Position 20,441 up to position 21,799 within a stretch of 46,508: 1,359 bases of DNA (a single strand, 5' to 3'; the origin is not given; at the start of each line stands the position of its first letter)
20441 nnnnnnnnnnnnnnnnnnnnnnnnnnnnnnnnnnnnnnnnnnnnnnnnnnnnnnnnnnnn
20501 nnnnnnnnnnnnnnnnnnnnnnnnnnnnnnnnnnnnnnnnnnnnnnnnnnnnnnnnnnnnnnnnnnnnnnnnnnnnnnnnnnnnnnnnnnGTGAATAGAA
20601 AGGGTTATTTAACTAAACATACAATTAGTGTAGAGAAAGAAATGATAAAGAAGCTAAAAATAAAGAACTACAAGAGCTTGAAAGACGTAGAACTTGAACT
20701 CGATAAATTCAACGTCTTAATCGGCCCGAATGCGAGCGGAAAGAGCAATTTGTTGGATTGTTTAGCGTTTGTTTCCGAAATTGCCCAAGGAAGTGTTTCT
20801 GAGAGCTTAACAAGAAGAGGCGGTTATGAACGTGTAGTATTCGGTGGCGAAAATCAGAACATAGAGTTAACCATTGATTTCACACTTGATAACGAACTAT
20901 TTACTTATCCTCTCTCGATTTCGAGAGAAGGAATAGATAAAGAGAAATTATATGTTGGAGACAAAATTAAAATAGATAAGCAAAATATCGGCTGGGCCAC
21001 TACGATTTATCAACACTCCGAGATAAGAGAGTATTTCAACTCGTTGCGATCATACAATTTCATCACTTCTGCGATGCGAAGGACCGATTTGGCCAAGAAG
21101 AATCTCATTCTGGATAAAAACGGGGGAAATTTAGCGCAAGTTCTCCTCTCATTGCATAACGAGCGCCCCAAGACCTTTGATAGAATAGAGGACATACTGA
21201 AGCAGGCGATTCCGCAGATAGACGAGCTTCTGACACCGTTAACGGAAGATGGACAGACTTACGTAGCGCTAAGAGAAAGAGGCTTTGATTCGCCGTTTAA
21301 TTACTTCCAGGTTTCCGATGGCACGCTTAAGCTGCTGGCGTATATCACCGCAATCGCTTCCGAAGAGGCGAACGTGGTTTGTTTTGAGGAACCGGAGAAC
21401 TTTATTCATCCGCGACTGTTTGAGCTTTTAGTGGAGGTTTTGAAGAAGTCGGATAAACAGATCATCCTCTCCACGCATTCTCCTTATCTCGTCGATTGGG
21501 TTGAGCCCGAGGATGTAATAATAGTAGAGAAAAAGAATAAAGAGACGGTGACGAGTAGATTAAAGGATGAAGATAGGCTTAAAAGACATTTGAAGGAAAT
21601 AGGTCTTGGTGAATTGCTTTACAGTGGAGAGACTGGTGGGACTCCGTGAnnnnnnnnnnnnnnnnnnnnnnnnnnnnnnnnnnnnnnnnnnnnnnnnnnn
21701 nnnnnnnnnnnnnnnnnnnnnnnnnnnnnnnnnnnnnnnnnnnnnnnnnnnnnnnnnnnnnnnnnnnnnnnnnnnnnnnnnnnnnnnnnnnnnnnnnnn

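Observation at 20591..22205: ABC-ATPase plus DUF4276 two-gene cassette inserted exactly between ribC and ribH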

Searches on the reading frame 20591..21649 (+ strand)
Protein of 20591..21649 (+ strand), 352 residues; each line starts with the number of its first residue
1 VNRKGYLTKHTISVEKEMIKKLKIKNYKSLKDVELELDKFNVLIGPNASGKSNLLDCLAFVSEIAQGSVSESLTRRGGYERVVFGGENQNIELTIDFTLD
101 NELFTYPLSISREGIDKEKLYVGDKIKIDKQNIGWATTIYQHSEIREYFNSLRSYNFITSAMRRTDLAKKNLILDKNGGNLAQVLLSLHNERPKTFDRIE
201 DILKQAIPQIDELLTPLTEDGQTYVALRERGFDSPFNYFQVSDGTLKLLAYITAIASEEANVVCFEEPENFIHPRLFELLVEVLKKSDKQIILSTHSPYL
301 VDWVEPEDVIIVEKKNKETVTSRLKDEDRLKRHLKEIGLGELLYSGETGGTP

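Call 4: search_protein_families(library=pfam, proteins=[window:20591-21649:+], max_evalue=0.01)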
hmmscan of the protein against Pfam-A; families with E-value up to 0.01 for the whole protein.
window:20591-21649:+ (352 aa): 8 families
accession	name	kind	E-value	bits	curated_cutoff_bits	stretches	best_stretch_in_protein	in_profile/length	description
PF13304.12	AAA_21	-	1.9e-39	136.9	27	1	40-302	1-304/304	AAA domain, putative AbiEii toxin, Type IV TA system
PF13175.12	AAA_15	-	3.3e-23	83.3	32.1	2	18-138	1-113/374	AAA ATPase domain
PF02463.25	SMC_N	-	9.4e-13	48.5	40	1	18-307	1-206/220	RecF/RecN/SMC N terminal domain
PF11398.14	DUF2813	-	2.4e-09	37.5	21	2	20-61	4-45/372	Protein of unknown function (DUF2813)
PF13476.12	AAA_23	-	1.3e-08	36.1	27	1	21-156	1-142/201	AAA domain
PF13555.12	AAA_29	-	0.00024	21.2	27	1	20-61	2-45/61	P-loop containing region of AAA domain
PF00005.33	ABC_tran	-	0.0012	19.9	25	1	34-75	7-51/137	ABC transporter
PF13514.12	AAA_27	-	0.0059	16.7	22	0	19-58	3-46/206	AAA domain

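Call 5: search_protein_families(library=padloc, proteins=[window:20591-21649:+], max_evalue=1)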
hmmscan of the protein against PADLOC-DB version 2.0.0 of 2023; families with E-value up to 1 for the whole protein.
window:20591-21649:+ (352 aa): 157 families (the best 25 are shown)
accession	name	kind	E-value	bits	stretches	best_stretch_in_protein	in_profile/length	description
PDLC04182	HEC-01A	-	2.6e-69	232.2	2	132-346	177-398/406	-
PDLC04175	HEC-01A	-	3.2e-59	198.8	1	16-352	3-362/363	-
PDLC04178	HEC-01A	-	5e-56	188.5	2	128-346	149-378/399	-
PDLC04176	HEC-01A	-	7.1e-51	171.7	2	138-335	152-357/371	-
PDLC04144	HEC-01B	-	2.2e-47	160.1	2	157-336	193-376/395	-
PDLC04183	HEC-01A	-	6.7e-47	158.4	2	143-350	184-400/402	-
PDLC04180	HEC-01A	-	5e-46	155.6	1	19-335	3-357/382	-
PDLC04177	HEC-01A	-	8.8e-46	154.7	2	154-351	191-391/393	-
PDLC04541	PDC-M25A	-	2.2e-43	146.8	2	142-343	153-357/380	-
PDLC04184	HEC-01A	-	1.1e-39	134.7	2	144-309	213-399/464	-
PDLC02980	AriA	-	3e-39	133.8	1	40-302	1-304/304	-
PDLC04179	HEC-01A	-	3.2e-39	133.3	2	144-326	243-430/459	-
PDLC02335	AbiLi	-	5.8e-38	128.8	1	8-327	39-265/326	AbiLi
PDLC04135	mad3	-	9.5e-37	125.4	1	18-346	1-372/374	mads_3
PDLC04391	PDC-M07A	-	1.2e-35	121.3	2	18-146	1-136/412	-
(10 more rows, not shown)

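Call 6: search_protein_families(library=ncbifam, proteins=[window:20591-21649:+], max_evalue=0.01)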
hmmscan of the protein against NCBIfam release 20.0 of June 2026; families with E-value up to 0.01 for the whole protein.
window:20591-21649:+ (352 aa): 45 families (the best 25 are shown)
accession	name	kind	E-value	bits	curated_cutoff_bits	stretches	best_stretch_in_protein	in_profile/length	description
NF047739.1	antiphage_MADS3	equivalog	1.9e-43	149.2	420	2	152-346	228-425/427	methylation-associated defense system AAA family ATPase MAD3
NF038234.1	retron_eff_Eco8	equivalog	3.3e-15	55.7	250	2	19-61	3-46/679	retron Eco8 family effector endonuclease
NF041760.1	PtuA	equivalog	1.6e-11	43.8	500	1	15-101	48-136/524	retron Ec78 anti-phage system effector ATPase PtuA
TIGR04435.1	restrict_AAA_1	hypoth_equivalog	3.9e-10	39.1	300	1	226-325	383-495/568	restriction system-associated AAA family ATPase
TIGR00611.2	recf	equivalog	4.1e-10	39.4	172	1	19-63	1-46/339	DNA replication/repair protein RecF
NF000355.4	ribo_prot_ABC_F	equivalog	6.4e-08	31.9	380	1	252-305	440-493/499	ribosomal protection-like ABC-F family protein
TIGR02169.1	SMC_prok_A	equivalog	2.9e-07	28.6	729.4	1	19-61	2-46/1165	chromosome segregation protein SMC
NF003034.1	PRK03918.1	equivalog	1.3e-06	26.7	700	1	19-157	3-125/878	DNA double-strand break repair ATPase Rad50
NF045781.1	Spaf1101_AAA_ATP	equivalog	3.8e-06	25.6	475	0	280-318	756-796/836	Spaf_1101 family AAA-like ATPase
NF000169.2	ABCF_Sal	exception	1.2e-05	24.2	725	1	227-317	119-205/542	Sal family ABC-F type ribosomal protection protein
NF000168.2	ABCF_Msr_all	exception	1.3e-05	24.1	680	1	252-315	419-482/487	Msr family ABC-F type ribosomal protection protein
NF040873.1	AztA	equivalog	1.9e-05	24.3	220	1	30-78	8-58/191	zinc ABC transporter ATP-binding protein AztA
NF008409.0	PRK11231.1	equivalog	4e-05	23.1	375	1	27-70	15-60/255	Fe(3+) dicitrate ABC transporter ATP-binding protein FecE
NF007027.0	PRK09493.1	equivalog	4.2e-05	23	379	1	25-69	12-58/240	glutamine ABC transporter ATP-binding protein GlnQ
TIGR01978.1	sufC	equivalog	5.7e-05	22.7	212.8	0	22-67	8-57/243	Fe-S cluster assembly ATPase SufC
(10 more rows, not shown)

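Call 18: find_homologous_proteins(query=window:20642-21649:+, max_evalue=1e-10)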
Query window:20642-21649:+ (335 aa): 1213 proteins with E <= 1e-10 among 4588 candidates; the best 120 are listed.
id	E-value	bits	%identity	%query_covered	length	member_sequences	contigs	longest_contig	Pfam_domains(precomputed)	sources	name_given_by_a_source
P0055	5.8e-217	737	100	100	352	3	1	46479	PF11398.15,PF13175.13,PF13476.13,PF02463.26,PF13304.13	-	-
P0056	4.5e-165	567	79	100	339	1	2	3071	PF11398.15,PF13175.13,PF13476.13,PF02463.26,PF13304.13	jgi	jgi:predicted ATPase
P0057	2.1e-161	554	77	100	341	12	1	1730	PF11398.15,PF13175.13,PF13476.13,PF02463.26,PF13304.13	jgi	-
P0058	4.6e-158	544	72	100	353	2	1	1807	PF11398.15,PF13175.13,PF13476.13,PF02463.26,PF13304.13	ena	-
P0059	1.8e-157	542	72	100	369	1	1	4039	PF11398.15,PF13175.13,PF13476.13,PF02463.26,PF13304.13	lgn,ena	-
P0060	4.0e-157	540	72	100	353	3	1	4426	PF11398.15,PF13175.13,PF13476.13,PF02463.26,PF13304.13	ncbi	-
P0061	5.7e-157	540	72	100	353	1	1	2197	PF11398.15,PF13175.13,PF13476.13,PF02463.26,PF13304.13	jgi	-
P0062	1.7e-156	538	71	100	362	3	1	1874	PF11398.15,PF13175.13,PF13476.13,PF02463.26,PF13304.13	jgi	-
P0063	3.9e-156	537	73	98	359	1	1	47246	PF11398.15,PF13175.13,PF13476.13,PF02463.26,PF13304.13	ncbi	-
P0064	8.7e-156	536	72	100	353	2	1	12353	PF11398.15,PF13175.13,PF13476.13,PF02463.26,PF13304.13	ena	-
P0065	1.2e-155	536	72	100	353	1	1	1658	PF11398.15,PF13175.13,PF13476.13,PF02463.26,PF13304.13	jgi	-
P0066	1.5e-154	532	73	100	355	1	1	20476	PF11398.15,PF13175.13,PF13476.13,PF02463.26,PF13304.13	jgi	-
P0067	4.1e-154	531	72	100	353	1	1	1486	PF11398.15,PF13175.13,PF13476.13,PF02463.26,PF13304.13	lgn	-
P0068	6.5e-153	527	73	100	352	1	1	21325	PF11398.15,PF13175.13,PF13476.13,PF02463.26,PF13304.13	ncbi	ncbi:MAG: AAA family ATPase [Candidatus Methanospirareceae archaeon]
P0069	8.0e-153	526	72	100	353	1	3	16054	PF11398.15,PF13175.13,PF13476.13,PF02463.26,PF13304.13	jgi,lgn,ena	-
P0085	1.0e-118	414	55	100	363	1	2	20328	PF11398.15,PF13175.13,PF13476.13,PF13555.13,PF02463.26,PF13304.13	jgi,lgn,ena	-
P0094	1.7e-109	384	53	100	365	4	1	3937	PF13175.13,PF13476.13,PF02463.26,PF13304.13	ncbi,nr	ncbi:MAG: ATP/GTP phosphatase [Dehalococcoidia bacterium]|nr:ATP/GTP phosphatase [Chloroflexota bact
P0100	4.5e-104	366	52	100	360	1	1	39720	PF11398.15,PF13175.13,PF02463.26,PF13304.13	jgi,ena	-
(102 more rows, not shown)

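Call 24: find_related_loci(query=window:20642-21649:+, collection=viral_contigs, flank=5000)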
Query window:20642-21649:+ (335 aa) in viral_contigs; peptide patterns used: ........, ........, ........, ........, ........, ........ (x = any residue, [..] = any of these).
41 stretches matched a pattern; 1 encode a relative of the query (tblastn E <= 1e-3); 1 distinct loci.
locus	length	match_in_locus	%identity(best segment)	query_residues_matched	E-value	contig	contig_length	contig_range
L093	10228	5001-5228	39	1-81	3e-9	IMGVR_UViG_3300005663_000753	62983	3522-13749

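Call 37: search_solved_structures(query=window:20642-21649:+, max_evalue=0.001)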
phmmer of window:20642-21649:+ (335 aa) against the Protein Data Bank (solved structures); distinct sequences matched with E-value up to 0.001: 21.
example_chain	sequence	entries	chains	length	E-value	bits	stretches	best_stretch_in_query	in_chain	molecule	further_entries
6p74_A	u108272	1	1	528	1.5e-12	50.5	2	241-312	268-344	Putative ATP-dependent endonuclease of the OLD family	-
6ha8_V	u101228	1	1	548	3.4e-09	39.5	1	156-301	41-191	Nucleotide-binding protein ExpZ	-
8ee4_A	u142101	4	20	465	1.4e-05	27.6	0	241-298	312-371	PtuA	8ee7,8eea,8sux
4yms_J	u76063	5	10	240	2.4e-05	26.9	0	11-52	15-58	ABC-type polar amino acid transport system, ATPase component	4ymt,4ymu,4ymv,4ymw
8roc_A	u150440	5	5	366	3.5e-05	26.4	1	2-45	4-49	Structural maintenance of chromosomes protein 1A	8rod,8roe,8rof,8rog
5h66_A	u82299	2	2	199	6.8e-05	25.4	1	2-99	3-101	Chromosome partition protein Smc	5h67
8ro6_A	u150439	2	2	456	0.0001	24.8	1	2-45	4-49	Structural maintenance of chromosomes protein 1A (SMC1A)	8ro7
8p0a_A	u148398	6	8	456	0.0001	24.8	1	2-45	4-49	Structural maintenance of chromosomes protein 1A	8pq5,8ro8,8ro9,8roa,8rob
3j15_B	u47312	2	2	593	0.00016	24.2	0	174-288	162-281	ABC transporter ATP-binding protein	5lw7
3zgx_A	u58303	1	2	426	0.00017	24.1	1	2-100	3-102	CHROMOSOME PARTITION PROTEIN SMC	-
5xg3_A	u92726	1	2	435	0.00017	24.1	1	2-100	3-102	Chromosome partition protein Smc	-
3bk7_A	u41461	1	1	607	0.00017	24.1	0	174-288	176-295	ABC transporter ATP-binding protein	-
9n69_A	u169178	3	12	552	0.0002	23.9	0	3-62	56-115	AAA family ATPase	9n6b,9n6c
5h68_A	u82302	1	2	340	0.00022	23.7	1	2-100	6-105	Chromosome partition protein Smc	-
8wy4_A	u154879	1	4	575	0.00033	23.2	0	4-45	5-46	Endonuclease GajA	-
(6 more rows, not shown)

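Call 86: predict_structure(alignment_id=A5)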
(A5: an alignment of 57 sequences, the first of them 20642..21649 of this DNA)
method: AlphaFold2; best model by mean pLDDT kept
length: 335 residues; sequences in the alignment: 57
mean_pLDDT: 91.2   pTM: 0.88
mean pLDDT of the five models: 91.2, 90.9, 90.8, 89.7, 89.7
residues with pLDDT >= 90: 265; 70-90: 55; 50-70: 3; < 50: 12
segments of 3 or more residues with pLDDT < 50: 324-335
pLDDT, mean of each block of 10 residues (from residue 1): 97 96 94 94 92 94 89 94 95 95 94 90 89 95 95 95 97 97 95 96 97 95 94 96 94 84 93 94 87 93 92 87 49 36
secondary structure, 60 per line:
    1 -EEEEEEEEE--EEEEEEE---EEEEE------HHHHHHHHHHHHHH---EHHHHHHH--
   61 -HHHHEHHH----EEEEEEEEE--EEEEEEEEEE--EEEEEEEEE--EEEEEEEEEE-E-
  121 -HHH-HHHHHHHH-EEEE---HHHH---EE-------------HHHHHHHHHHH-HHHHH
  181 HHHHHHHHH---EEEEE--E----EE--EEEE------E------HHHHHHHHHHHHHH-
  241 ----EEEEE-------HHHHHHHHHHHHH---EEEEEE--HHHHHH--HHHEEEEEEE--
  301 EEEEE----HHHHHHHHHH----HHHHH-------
elements in order: E2-10 E13-19 E23-27 H34-47 H52-58 H62-65 E74-82 E85-94 E97-105 E108-117 H126-133 E135-138 H142-145 H164-174 H176-189 E193-197 E209-212 H226-239 E245-249 H257-269 E273-278 H281-286 E292-298 E301-305 H310-319 H324-328

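Call 88: fold_search(model_id=the predicted structure, library=pdb)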
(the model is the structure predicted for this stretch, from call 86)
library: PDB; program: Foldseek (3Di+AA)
matches with E <= 10: 1245; with E <= 0.001: 773
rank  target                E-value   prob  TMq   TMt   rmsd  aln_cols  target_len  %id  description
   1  4ncj_B                1.7e-14  1.00  0.63  0.67   4.9       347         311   16  Crystal Structure of Pyrococcus furiosis Rad50 R805E mutation with ADP Beryllium Flouride (released 2014-03-05)
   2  3qkt_B                4.5e-14  1.00  0.62  0.65   6.6       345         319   15  Rad50 ABC-ATPase with adjacent coiled-coil region in complex with AMP-PNP (released 2011-03-30)
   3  5dny_D                5.6e-14  1.00  0.61  0.58  10.5       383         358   15  Structure of the ATPrS-Mre11/Rad50-DNA complex (released 2016-02-24)
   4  9n69_C                6.3e-14  1.00  0.63  0.49   7.6       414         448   14  Structure of the retron IA complex with HNH nuclease in the "down" orientation (released 2025-04-23)
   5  3qkt_D                9.8e-14  1.00  0.62  0.65   6.2       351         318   16  Rad50 ABC-ATPase with adjacent coiled-coil region in complex with AMP-PNP (released 2011-03-30)
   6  4ncj_A                1.2e-13  1.00  0.66  0.70   4.6       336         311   17  Crystal Structure of Pyrococcus furiosis Rad50 R805E mutation with ADP Beryllium Flouride (released 2014-03-05)
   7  6p74                  1.5e-13  1.00  0.46  0.32  15.0       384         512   20  OLD nuclease from Thermus Scotoductus (released 2020-01-29)
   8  5dny_B                1.7e-13  1.00  0.62  0.58   9.6       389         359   15  Structure of the ATPrS-Mre11/Rad50-DNA complex (released 2016-02-24)
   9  9n6b_B                1.9e-13  1.00  0.58  0.40  12.5       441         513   14  Structure of the retron IA complex with HNH nuclease in the "up" orientation (released 2025-04-23)
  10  9n69_B                2.0e-13  1.00  0.60  0.41   9.0       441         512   15  Structure of the retron IA complex with HNH nuclease in the "down" orientation (released 2025-04-23)
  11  4i99_A                2.3e-13  1.00  0.64  0.66   4.9       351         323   17  Crystal structure of the SmcHead bound to the C-winged helix domain of ScpA (released 2013-01-30)
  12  9nnh_C                3.3e-13  1.00  0.60  0.39   8.6       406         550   14  Cryo-EM structure of the Retron Ec78 complex, PtuA:PtuB:RT (4:2:2) (released 2025-10-08)
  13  4ncj_C                3.7e-13  1.00  0.63  0.65   6.2       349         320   15  Crystal Structure of Pyrococcus furiosis Rad50 R805E mutation with ADP Beryllium Flouride (released 2014-03-05)
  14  9n6c_B                3.7e-13  1.00  0.59  0.48   7.9       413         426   14  Structure of the Retron IA Complex without the HNH Nuclease (released 2025-04-23)
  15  9n6c_C                3.9e-13  1.00  0.63  0.49   7.3       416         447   14  Structure of the Retron IA Complex without the HNH Nuclease (released 2025-04-23)
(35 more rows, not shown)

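Call 90: find_encoding_contigs(protein=P0100, flank=5000, max_places=1)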
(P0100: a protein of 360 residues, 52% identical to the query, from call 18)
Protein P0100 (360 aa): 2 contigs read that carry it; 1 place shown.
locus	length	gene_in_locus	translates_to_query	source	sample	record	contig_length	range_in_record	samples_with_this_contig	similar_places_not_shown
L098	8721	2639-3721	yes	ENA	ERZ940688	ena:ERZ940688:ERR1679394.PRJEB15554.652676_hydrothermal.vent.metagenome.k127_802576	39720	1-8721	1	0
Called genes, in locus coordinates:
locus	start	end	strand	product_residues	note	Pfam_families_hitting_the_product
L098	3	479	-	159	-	?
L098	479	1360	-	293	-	PF00483:NTP_transferase, PF12804:NTP_transf_3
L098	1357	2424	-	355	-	PF01073:3Beta_HSD, PF01370:Epimerase, PF02719:Polysacc_synt_2, PF04321:RmlD_sub_bind, PF16363:GDP_Man_Dehyd, PF07993:NAD_binding_4 (weak)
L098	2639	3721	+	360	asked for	PF02463:SMC_N, PF11398:DUF2813 (faint), PF13175:AAA_15, PF13304:AAA_21, PF13175:AAA_15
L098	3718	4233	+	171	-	PF14103:DUF4276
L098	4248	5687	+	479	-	PF01406:tRNA-synt_1e, PF09334:tRNA-synt_1g, PF00133:tRNA-synt_1 (faint), PF01921:tRNA-synt_1f, PF09334:tRNA-synt_1g (weak), PF09190:DALR_2, PF23493:CysS_C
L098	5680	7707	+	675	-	PF00270:DEAD (weak), PF04851:ResIII, PF17757:UvrB_inter, PF27431:UvrB_3rd, PF00271:Helicase_C, PF12344:UvrB, PF02151:UVR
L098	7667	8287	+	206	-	PF01725:Ham1p_like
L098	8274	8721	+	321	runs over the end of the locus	PF04055:Radical_SAM, PF13353:Fer4_12 (faint), PF06463:Mob_synth_C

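Call 91: find_encoding_contigs(protein=P0085, flank=5000, max_places=1)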
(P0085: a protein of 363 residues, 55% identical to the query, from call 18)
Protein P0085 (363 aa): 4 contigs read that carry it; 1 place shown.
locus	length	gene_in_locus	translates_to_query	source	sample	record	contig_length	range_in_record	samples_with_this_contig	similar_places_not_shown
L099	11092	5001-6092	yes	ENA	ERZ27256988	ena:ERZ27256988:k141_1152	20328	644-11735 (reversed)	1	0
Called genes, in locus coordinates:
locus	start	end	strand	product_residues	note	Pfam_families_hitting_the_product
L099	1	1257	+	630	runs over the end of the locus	PF13589:HATPase_c_3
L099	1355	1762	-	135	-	PF02391:MoaE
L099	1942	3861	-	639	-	PF06480:FtsH_ext, PF06068:TIP49 (faint), PF13191:AAA_16 (faint), PF00004:AAA, PF07728:AAA_5 (weak), PF17862:AAA_lid_3, PF01434:Peptidase_M41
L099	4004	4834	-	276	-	PF01261:AP_endonuc_2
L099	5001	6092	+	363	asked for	PF02463:SMC_N, PF11398:DUF2813 (faint), PF13175:AAA_15, PF13476:AAA_23, PF13555:AAA_29 (weak), PF13304:AAA_21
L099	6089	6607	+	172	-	PF14103:DUF4276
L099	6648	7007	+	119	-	PF02410:RsfS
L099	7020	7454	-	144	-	PF00334:NDK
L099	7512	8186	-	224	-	PF00702:Hydrolase, PF12710:HAD, PF13419:HAD_2, PF13242:Hydrolase_like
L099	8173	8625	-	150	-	PF03061:4HBT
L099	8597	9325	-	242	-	PF00814:TsaD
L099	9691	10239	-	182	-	PF02367:TsaE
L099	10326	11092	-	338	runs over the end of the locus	PF00586:AIRS, PF02769:AIRS_C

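Call 92: find_encoding_contigs(protein=P0094, flank=3000, max_places=1)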
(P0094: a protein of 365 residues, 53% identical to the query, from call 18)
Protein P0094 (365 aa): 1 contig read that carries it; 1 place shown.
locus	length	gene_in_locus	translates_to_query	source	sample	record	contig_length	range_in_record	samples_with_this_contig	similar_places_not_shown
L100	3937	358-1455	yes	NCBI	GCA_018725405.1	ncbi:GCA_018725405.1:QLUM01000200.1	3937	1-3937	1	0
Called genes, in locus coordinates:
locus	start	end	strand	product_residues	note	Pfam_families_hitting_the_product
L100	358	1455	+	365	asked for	PF02463:SMC_N, PF13175:AAA_15, PF13476:AAA_23 (weak), PF13304:AAA_21, PF13175:AAA_15 (weak)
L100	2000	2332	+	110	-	-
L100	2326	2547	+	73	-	-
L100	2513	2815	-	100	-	-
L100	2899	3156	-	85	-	-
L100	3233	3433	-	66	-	-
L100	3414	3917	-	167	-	-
